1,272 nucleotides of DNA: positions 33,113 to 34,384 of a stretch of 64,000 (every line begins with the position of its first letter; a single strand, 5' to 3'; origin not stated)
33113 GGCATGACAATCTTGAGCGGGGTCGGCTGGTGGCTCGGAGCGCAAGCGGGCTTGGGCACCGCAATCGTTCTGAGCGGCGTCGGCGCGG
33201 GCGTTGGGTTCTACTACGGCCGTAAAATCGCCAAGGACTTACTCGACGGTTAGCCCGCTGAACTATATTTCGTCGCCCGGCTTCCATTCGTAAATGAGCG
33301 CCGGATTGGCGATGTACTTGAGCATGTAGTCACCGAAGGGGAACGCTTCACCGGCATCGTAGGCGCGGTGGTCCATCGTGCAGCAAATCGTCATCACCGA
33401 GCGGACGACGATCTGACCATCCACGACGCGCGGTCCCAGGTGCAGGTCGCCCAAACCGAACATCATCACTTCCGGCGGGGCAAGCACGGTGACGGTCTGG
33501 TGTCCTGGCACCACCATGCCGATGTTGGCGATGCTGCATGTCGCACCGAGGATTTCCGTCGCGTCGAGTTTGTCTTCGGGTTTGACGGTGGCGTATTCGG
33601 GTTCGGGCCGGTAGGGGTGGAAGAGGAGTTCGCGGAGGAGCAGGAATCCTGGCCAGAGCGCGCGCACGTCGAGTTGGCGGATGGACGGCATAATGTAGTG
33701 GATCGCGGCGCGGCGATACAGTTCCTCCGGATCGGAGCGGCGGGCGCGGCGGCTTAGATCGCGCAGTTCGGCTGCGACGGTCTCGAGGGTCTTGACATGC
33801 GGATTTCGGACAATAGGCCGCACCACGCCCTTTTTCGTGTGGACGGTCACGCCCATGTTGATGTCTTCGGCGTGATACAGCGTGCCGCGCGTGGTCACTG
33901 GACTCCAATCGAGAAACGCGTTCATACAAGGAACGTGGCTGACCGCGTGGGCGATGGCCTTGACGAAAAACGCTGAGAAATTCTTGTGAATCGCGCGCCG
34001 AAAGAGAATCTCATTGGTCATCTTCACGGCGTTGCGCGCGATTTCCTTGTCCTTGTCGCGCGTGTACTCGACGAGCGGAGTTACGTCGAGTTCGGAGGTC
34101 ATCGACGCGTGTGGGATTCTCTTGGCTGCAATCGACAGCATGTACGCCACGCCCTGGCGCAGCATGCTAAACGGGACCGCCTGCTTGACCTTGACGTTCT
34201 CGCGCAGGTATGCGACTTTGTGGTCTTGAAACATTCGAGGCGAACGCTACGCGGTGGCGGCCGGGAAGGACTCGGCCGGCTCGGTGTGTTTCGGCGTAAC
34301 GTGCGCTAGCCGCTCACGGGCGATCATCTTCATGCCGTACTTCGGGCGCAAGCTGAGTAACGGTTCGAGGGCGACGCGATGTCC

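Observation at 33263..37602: Coupled GT-C-like membrane protein / cytochrome P450 / lipoyl-less acyltransferase operon: candidate new lipid-tailoring pathway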

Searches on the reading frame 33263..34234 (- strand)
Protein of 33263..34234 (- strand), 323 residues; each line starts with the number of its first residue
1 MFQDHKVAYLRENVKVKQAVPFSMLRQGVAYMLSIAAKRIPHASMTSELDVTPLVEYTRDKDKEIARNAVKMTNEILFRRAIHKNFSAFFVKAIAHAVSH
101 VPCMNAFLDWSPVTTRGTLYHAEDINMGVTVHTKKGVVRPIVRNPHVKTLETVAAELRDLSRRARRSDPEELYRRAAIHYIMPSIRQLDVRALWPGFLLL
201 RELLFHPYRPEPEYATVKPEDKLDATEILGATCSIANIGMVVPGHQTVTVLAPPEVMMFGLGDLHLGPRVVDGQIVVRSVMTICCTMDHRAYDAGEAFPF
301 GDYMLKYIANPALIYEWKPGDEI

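Call 5: search_protein_families(library=pfam, proteins=[window:33263-34234:-], max_evalue=0.01)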
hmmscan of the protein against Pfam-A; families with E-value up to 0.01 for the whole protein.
window:33263-34234:- (323 aa): 1 family
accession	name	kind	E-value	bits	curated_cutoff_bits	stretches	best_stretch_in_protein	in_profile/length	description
PF00198.28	2-oxoacid_dh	-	5.9e-39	134.3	23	2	17-167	4-138/232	2-oxoacid dehydrogenases acyltransferase (catalytic domain)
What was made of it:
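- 33263..34234 (-): AT323: stand-alone E2-fold (2-oxoacid dehydrogenase catalytic domain) acyltransferase, 323 aa. It has no lipoyl or E3-binding domain and carries a ~55-aa helical insert (residues ~166-220). PF00198, E 5.9e-39, in two stretches (call 5).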

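Call 7: search_protein_families(library=ncbifam, proteins=[window:33263-34234:-], max_evalue=0.01)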
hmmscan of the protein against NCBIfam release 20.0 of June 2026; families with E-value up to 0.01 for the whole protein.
window:33263-34234:- (323 aa): 9 families
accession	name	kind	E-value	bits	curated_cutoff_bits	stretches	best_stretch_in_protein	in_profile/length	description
NF008814.0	PRK11854.1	equivalog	2.6e-23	82.3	722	2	20-166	410-542/637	pyruvate dehydrogenase complex dihydrolipoyllysine-residue acetyltransferase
TIGR01349.1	PDHac_trf_mito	equivalog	5.6e-23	81.8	445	2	18-167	210-340/437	pyruvate dehydrogenase complex dihydrolipoamide acetyltransferase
TIGR01347.1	sucB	equivalog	9.2e-20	71.2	378.65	2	8-166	166-307/404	dihydrolipoyllysine-residue succinyltransferase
NF004309.0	PRK05704.1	equivalog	2.9e-19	69.7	449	2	12-166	174-311/408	2-oxoglutarate dehydrogenase complex dihydrolipoyllysine-residue succinyltransferase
TIGR01348.1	PDHac_trf_long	equivalog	1.1e-18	67.2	552.1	2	20-166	360-492/587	dihydrolipoyllysine-residue acetyltransferase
TIGR02927.1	SucB_Actino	equivalog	8.6e-18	64.4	423.45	2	50-170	367-482/579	2-oxoglutarate dehydrogenase, E2 component, dihydrolipoamide succinyltransferase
NF008815.0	PRK11857.1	equivalog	1.4e-15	57.6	378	2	70-166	120-212/308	dihydrolipoamide acetyltransferase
NF011416.0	PRK14843.1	equivalog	3.8e-09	35.9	429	1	220-294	252-325/347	dihydrolipoamide acetyltransferase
NF008907.0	PRK12270.1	equivalog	0.007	14.1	878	0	68-166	166-268/1241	multifunctional oxoglutarate decarboxylase/oxoglutarate dehydrogenase thiamine pyrophosphate-binding subunit/dihydrolipoyllysine-residue suc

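Call 9: find_homologous_proteins(query=window:33263-34234:-)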
Query window:33263-34234:- (323 aa): 185 proteins with E <= 0.001 among 2160 candidates; the best 120 are listed.
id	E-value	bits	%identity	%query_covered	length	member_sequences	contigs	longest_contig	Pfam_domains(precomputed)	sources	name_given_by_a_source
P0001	6.1e-217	737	100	100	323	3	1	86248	PF00198.29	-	-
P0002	3.2e-154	531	71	100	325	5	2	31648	PF00198.29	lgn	-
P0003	6.2e-152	523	70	100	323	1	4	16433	PF00198.29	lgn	-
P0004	4.1e-149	514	68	100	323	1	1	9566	PF00198.29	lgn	-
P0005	2.9e-146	505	67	100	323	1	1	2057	PF00198.29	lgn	-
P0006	3.8e-146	504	66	100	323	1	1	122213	PF00198.29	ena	-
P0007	6.0e-146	504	67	100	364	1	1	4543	PF00198.29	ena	-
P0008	1.7e-143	496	67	100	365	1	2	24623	PF00198.29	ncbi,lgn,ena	-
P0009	2.0e-141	489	64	100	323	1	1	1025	PF00198.29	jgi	-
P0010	3.0e-141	488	63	100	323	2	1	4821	PF00198.29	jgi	jgi:pyruvate/2-oxoglutarate dehydrogenase complex dihydrolipoamide acyltransferase (E2) component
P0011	3.3e-141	488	65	100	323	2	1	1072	PF00198.29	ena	-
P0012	3.0e-139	482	64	100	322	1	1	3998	PF00198.29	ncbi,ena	-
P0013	5.4e-137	474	62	100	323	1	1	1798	PF00198.29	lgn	-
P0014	9.6e-135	467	62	100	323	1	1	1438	PF00198.29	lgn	-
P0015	1.4e-134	466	63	100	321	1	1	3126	PF00198.29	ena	-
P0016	9.4e-134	464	63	100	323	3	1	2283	PF00198.29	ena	-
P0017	1.6e-131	456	61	100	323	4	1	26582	PF00198.29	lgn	-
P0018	3.3e-130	452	61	100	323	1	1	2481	PF00198.29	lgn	-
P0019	1.2e-129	450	60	100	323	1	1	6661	PF00198.29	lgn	-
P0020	9.0e-128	444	60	100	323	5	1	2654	PF00198.29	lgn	-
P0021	1.1e-127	444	59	100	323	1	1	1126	PF00198.29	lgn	-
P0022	1.8e-127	443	60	100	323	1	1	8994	PF00198.29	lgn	-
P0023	5.7e-125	435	59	100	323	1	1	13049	PF00198.29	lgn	-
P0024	7.5e-124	431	58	100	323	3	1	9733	PF00198.29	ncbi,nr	ncbi:MAG: 2-oxo acid dehydrogenase subunit E2 [Candidatus Hydrogenedentes bacterium]|nr:2-oxo acid d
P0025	2.9e-123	429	60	100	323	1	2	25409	PF00198.29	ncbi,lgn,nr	ncbi:MAG: 2-oxo acid dehydrogenase subunit E2 [Candidatus Hydrogenedentes bacterium]|nr:2-oxo acid d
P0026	4.1e-123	429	59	100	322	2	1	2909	PF00198.29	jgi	jgi:pyruvate/2-oxoglutarate dehydrogenase complex dihydrolipoamide acyltransferase (E2) component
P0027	1.8e-122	426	59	100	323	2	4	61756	PF00198.29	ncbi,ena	-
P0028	2.3e-122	426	59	100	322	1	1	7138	PF00198.29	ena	-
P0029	1.3e-121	424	58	100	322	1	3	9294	PF00198.29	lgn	-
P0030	1.6e-121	423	59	100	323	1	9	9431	PF00198.29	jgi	jgi:pyruvate/2-oxoglutarate dehydrogenase complex dihydrolipoamide acyltransferase (E2) component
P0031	1.6e-121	423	57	100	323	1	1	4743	PF00198.29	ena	-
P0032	1.8e-121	423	61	100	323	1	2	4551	PF00198.29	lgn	-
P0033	2.0e-121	423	58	100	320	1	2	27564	PF00198.29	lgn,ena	-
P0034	1.9e-120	420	58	100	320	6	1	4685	PF00198.29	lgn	-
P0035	4.3e-120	419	56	100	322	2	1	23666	PF00198.29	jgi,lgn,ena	-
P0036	5.0e-120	418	59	100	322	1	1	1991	PF00198.29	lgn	-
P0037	6.9e-120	418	58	100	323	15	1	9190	PF00198.29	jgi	-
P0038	1.9e-119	417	58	100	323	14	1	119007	PF00198.29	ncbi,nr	ncbi:MAG: 2-oxo acid dehydrogenase subunit E2 [Candidatus Hydrogenedentes bacterium]|nr:2-oxo acid d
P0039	3.6e-119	416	59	100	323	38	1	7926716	PF00198.29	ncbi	-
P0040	5.0e-119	415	57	99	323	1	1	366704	PF00198.29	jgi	jgi:pyruvate/2-oxoglutarate dehydrogenase complex dihydrolipoamide acyltransferase (E2) component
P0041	3.0e-117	409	57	100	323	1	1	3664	PF00198.29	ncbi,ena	ncbi:MAG: 2-oxo acid dehydrogenase subunit E2 [Pseudomonadota bacterium]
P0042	4.1e-117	409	57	100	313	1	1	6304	PF00198.29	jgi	jgi:pyruvate/2-oxoglutarate dehydrogenase complex dihydrolipoamide acyltransferase (E2) component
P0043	9.5e-117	408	57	100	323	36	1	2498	PF00198.29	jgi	jgi:pyruvate/2-oxoglutarate dehydrogenase complex dihydrolipoamide acyltransferase (E2) component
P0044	1.7e-116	407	58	99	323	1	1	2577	PF00198.29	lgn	-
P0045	3.3e-116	406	55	99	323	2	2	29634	PF00198.29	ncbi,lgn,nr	ncbi:MAG: 2-oxo acid dehydrogenase subunit E2 [Candidatus Hydrogenedentes bacterium]|nr:2-oxo acid d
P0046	9.0e-116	404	57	100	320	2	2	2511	PF00198.29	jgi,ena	-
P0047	9.9e-116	404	57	100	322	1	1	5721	PF00198.29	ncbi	-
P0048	1.6e-115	404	57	100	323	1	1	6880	PF00198.29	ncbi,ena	-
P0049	2.7e-115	403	55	100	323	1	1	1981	PF00198.29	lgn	-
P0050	3.2e-115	403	57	100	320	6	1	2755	PF00198.29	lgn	-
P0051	3.8e-115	402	56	100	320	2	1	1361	PF00198.29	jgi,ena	-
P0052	5.8e-115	402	56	100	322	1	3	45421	PF00198.29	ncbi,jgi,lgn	jgi:pyruvate/2-oxoglutarate dehydrogenase complex dihydrolipoamide acyltransferase (E2) component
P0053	6.6e-115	402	55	100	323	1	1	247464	PF00198.29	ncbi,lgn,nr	ncbi:MAG: 2-oxo acid dehydrogenase subunit E2 [Candidatus Hydrogenedentes bacterium]|nr:2-oxo acid d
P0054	8.2e-115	401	55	100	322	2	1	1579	PF00198.29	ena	-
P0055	8.9e-115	401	56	100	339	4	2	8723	PF00198.29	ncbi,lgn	-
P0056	9.5e-115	401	56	100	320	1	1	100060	PF00198.29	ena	-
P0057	1.3e-114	401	56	99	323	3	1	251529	PF00198.29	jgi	jgi:pyruvate/2-oxoglutarate dehydrogenase complex dihydrolipoamide acyltransferase (E2) component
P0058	2.8e-114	400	56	100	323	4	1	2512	PF00198.29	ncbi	-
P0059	4.4e-114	399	56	100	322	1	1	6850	PF00198.29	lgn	-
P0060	1.2e-113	397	55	100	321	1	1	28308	PF00198.29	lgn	-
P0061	1.6e-113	397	58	100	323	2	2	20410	PF00198.29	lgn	-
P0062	5.0e-113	395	55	100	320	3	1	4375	PF00198.29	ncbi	-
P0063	9.5e-113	395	55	100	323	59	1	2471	PF00198.29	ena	-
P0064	1.0e-112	394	54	100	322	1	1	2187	PF00198.29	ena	-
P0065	1.1e-112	394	56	100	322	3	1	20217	PF00198.29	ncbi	-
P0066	1.2e-112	394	55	100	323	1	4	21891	PF00198.29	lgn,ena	-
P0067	1.6e-112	394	54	100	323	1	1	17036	PF00198.29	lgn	-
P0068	2.0e-112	393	52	100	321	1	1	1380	PF00198.29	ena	-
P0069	2.6e-112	393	56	100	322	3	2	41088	PF00198.29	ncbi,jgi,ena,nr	ncbi:MAG TPA: hypothetical protein HPP77_00010 [Candidatus Hydrogenedentes bacterium]|nr:hypothetica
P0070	2.9e-112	393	56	100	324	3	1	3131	PF00198.29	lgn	-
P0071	3.5e-112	393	55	100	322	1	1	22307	PF00198.29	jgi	jgi:pyruvate/2-oxoglutarate dehydrogenase complex dihydrolipoamide acyltransferase (E2) component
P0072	7.2e-112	392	56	100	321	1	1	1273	PF00198.29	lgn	-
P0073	8.4e-112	391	56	100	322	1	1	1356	PF00198.29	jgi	jgi:pyruvate/2-oxoglutarate dehydrogenase complex dihydrolipoamide acyltransferase (E2) component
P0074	9.8e-112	391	56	100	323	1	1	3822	PF00198.29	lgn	-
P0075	1.4e-111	391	55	100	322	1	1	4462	PF00198.29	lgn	-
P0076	1.7e-111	390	54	100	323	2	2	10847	PF00198.29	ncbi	-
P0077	2.0e-111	390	54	100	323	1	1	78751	PF00198.29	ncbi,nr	ncbi:MAG: 2-oxo acid dehydrogenase subunit E2 [Desulfobacterota bacterium]|nr:2-oxo acid dehydrogena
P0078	2.7e-111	390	54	100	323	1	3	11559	PF00198.29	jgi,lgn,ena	-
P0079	3.7e-111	389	56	100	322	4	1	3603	PF00198.29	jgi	-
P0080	4.8e-111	389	54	100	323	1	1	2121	PF00198.29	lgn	-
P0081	7.0e-111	388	55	100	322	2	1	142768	PF00198.29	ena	-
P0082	7.1e-111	388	54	100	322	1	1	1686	PF00198.29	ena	-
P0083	9.4e-111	388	54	100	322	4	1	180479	PF00198.29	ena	-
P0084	9.6e-111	388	54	100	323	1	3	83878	PF00198.29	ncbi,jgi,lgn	jgi:pyruvate/2-oxoglutarate dehydrogenase complex dihydrolipoamide acyltransferase (E2) component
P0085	9.7e-111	388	54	100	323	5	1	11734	PF00198.29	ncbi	-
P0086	2.1e-110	387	56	100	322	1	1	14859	PF00198.29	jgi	-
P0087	2.3e-110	387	54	100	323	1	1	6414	PF00198.29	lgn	-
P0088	2.4e-110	387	54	100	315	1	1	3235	PF00198.29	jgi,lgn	jgi:pyruvate/2-oxoglutarate dehydrogenase complex dihydrolipoamide acyltransferase (E2) component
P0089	2.7e-110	386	55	100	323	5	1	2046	PF00198.29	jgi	-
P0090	3.1e-110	386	54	100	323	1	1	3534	PF00198.29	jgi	jgi:pyruvate/2-oxoglutarate dehydrogenase complex dihydrolipoamide acyltransferase (E2) component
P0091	3.5e-110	386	54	100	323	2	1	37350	PF00198.29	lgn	-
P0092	4.5e-110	386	54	99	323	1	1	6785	PF00198.29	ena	-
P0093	5.7e-110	385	52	100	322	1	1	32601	PF00198.29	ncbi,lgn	-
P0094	7.3e-110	385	54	100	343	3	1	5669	PF00198.29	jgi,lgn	-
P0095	1.0e-109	385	55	100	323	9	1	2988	PF00198.29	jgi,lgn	-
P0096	1.5e-109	384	56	100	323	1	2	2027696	PF00198.29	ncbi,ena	-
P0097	1.6e-109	384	55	100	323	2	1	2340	PF00198.29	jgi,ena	-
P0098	1.8e-109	384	54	100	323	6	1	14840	PF00198.29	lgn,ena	-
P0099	2.0e-109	384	56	100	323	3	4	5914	PF00198.29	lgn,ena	-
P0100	4.4e-109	382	55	100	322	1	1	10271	PF00198.29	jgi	jgi:pyruvate/2-oxoglutarate dehydrogenase complex dihydrolipoamide acyltransferase (E2) component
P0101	4.4e-109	382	51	100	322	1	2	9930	PF00198.29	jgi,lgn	-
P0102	4.6e-109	382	53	100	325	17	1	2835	PF00198.29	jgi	-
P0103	1.1e-108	381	53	100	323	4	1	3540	PF00198.29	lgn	-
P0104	1.3e-108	381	53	99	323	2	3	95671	PF00198.29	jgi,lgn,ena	-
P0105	1.6e-108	381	54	99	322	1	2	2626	PF00198.29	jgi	-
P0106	1.7e-108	381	54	100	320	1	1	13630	PF00198.29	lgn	-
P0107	2.0e-108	380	54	100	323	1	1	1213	PF00198.29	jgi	jgi:pyruvate/2-oxoglutarate dehydrogenase complex dihydrolipoamide acyltransferase (E2) component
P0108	3.2e-108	380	54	99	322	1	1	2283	PF00198.29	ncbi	-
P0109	5.3e-108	379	54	100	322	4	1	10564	PF00198.29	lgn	-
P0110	9.7e-108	378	54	100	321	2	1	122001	PF00198.29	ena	-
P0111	3.0e-107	376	52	100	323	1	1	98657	PF00198.29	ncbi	-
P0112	3.7e-107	376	53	99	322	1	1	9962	PF00198.29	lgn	-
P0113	4.4e-107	376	53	100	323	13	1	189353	PF00198.29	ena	-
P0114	7.0e-107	375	54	100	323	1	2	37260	PF00198.29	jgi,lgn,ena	jgi:pyruvate/2-oxoglutarate dehydrogenase complex dihydrolipoamide acyltransferase (E2) component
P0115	8.6e-107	375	53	100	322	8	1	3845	PF00198.29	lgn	-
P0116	9.7e-107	375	54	99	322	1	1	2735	PF00198.29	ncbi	-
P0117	1.4e-106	374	52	99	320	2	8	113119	PF00198.29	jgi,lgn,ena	jgi:pyruvate dehydrogenase E2 component (dihydrolipoamide acetyltransferase)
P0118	1.0e-105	371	52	100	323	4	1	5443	PF00198.29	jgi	-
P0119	1.2e-105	371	53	100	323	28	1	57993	PF00198.29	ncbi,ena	-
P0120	1.4e-105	371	53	100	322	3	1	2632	PF00198.29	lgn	-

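Call 12: find_related_loci(query=A1, collection=genome_contigs, flank=10000)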
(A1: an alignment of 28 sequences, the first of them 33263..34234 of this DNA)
Query A1 (323 aa) in genome_contigs; peptide patterns used: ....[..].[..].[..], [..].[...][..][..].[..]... (x = any residue, [..] = any of these).
163 stretches matched a pattern; 38 encode a relative of the query (tblastn E <= 1e-3); 38 distinct loci.
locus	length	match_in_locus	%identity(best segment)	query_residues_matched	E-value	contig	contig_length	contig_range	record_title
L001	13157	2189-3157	67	1-323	6e-152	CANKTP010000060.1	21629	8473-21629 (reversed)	MAG: Candidatus Hydrogenedentes bacterium isolate TH-Jun18-22 genome assembly, contig: TH-Jun18-C5042, whole genome shot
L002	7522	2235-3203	59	1-323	2e-131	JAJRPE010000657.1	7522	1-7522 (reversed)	MAG: Candidatus Hydrogenedentota bacterium isolate Dive100_bin1.12 k141_1211897, whole genome shotgun sequence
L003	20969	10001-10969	59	1-323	2e-131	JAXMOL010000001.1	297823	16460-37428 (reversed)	MAG: Candidatus Hydrogenedentota bacterium isolate EC_MBin.53 ECX_90CoAssmbCtg, whole genome shotgun sequence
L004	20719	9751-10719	60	1-323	2e-130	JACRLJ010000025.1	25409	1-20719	MAG: Candidatus Hydrogenedentota bacterium isolate NC_groundwater_1878_Pr3_B-0.1um_59_9 SR2-18-B1_coassembly_29863, whol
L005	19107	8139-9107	59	1-323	2e-130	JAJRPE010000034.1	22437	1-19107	MAG: Candidatus Hydrogenedentota bacterium isolate Dive100_bin1.12 k141_120960, whole genome shotgun sequence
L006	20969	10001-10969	59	1-323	4e-130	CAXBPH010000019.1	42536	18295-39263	MAG TPA_asm: uncultured bacterium isolate ERR2762188_binner12_Refined_16 genome assembly, contig: ERZ3421808.1386, whole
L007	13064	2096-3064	59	1-323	5e-130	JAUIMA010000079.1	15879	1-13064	MAG: Candidatus Hydrogenedentota bacterium isolate Co_bin.7 NODE_20483_length_15879_cov_0.997397, whole genome shotgun s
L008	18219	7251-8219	59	1-323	8e-129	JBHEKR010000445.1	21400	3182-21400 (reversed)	MAG: Candidatus Hydrogenedentales bacterium isolate bin.359 k141_1985006, whole genome shotgun sequence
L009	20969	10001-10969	59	1-323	3e-127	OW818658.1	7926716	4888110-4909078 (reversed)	metagenome genome assembly, chromosome: 1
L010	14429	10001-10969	59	1-323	2e-127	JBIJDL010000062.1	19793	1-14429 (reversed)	MAG: Candidatus Hydrogenedentales bacterium isolate ME2006-08-22D15_3300044611_group2_bin248 Rohwer_bin1462_scaffold_227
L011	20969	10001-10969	56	1-323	2e-124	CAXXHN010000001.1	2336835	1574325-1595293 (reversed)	MAG: Acidobacteriota bacterium isolate fbfe9d14-a896-444f-af3f-2ebbe8fd7dc9 genome assembly, contig: contig_1, whole gen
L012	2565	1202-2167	57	1-323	6e-130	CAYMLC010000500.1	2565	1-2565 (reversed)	MAG TPA_asm: uncultured Nitrospirales bacterium isolate SRP141376_co5_382 genome assembly, contig: NODE_88919_length_256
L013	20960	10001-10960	56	1-323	1e-123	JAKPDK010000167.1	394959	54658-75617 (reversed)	MAG: Candidatus Hydrogenedentota bacterium isolate JPMR_maxbin.062_sub k141_194286, whole genome shotgun sequence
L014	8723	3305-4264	56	1-323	7e-122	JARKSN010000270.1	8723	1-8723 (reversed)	MAG: Candidatus Hydrogenedentota bacterium isolate Seed_maxbin.076 k141_1048428, whole genome shotgun sequence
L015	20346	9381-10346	56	1-323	1e-121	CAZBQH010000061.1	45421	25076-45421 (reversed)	MAG TPA_asm: uncultured Nitrospiraceae bacterium isolate SRP067234_co1_57 genome assembly, contig: k99_721107, whole gen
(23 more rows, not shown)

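Call 19: find_encoding_contigs(protein=P0002, flank=10000, max_places=3)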
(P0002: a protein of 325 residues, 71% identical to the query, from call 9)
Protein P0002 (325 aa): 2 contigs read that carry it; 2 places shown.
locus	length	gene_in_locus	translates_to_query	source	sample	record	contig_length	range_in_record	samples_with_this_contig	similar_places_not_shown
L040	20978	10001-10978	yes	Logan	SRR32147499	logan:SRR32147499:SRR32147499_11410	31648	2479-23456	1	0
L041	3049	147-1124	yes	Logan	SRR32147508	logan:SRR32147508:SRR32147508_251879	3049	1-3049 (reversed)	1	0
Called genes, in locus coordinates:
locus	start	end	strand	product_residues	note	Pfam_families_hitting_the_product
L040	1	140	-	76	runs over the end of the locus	-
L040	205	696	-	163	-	PF00857:Isochorismatase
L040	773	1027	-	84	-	-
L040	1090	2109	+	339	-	PF16884:ADH_N_2, PF00107:ADH_zinc_N, PF13602:ADH_zinc_N_2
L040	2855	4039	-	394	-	PF01075:Glyco_transf_9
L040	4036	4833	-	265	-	PF22531:DUF7002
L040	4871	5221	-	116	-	-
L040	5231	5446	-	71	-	PF09723:Zn_ribbon_8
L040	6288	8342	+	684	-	-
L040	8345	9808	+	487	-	PF00067:p450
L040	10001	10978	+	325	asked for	PF00198:2-oxoacid_dh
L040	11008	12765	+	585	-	PF00501:AMP-binding, PF23024:AMP-dom_DIP2-like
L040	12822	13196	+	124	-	PF00550:PP-binding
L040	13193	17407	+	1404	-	PF18563:TubC_N, PF00668:Condensation, PF00501:AMP-binding, PF13193:AMP-binding_C, PF00550:PP-binding, PF00975:Thioesterase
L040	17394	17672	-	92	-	PF00708:Acylphosphatase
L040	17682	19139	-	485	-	PF13646:HEAT_2 (faint)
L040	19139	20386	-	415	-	PF02056:Glyco_hydro_4, PF11975:Glyco_hydro_4C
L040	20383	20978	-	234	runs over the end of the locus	PF02811:PHP (faint), PF13263:PHP_C (weak)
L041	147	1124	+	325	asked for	PF00198:2-oxoacid_dh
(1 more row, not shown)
